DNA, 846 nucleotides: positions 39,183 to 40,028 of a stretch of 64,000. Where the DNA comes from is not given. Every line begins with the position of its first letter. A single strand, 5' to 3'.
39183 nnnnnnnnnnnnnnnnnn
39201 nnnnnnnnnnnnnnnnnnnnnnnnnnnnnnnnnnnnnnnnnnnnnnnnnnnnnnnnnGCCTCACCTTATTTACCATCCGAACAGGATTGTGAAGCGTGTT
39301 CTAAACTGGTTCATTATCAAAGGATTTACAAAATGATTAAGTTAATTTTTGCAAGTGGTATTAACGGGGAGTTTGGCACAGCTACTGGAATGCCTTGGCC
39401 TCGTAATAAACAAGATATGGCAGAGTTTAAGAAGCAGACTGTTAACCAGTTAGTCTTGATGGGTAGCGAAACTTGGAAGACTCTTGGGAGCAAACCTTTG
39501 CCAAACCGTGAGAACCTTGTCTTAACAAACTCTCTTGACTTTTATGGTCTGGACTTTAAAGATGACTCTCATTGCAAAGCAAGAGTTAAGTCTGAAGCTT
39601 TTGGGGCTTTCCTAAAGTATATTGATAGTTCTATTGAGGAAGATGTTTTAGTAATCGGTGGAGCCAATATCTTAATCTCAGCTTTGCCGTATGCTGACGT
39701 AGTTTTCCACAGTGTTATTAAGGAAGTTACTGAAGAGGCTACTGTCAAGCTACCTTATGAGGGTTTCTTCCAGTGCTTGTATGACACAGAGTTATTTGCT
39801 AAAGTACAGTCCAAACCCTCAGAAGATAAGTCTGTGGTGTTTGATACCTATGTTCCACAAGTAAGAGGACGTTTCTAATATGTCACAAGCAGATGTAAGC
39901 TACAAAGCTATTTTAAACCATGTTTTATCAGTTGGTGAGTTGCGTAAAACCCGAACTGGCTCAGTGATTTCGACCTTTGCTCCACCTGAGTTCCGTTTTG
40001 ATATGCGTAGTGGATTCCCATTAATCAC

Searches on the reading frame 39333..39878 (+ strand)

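Call 59: search_protein_families(library=phrogs, proteins=[window:39333-39878:+], max_evalue=0.00001)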
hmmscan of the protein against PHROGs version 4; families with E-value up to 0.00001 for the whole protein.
window:39333-39878:+ (181 aa): 2 families
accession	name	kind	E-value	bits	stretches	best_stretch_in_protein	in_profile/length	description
phrog_316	-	DNA, RNA and nucleotide metabolism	5e-52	177.6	1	1-179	16-182/213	dihydrofolate reductase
phrog_11777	-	DNA, RNA and nucleotide metabolism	7.4e-06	26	1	24-141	396-510/546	dihydrofolate reductase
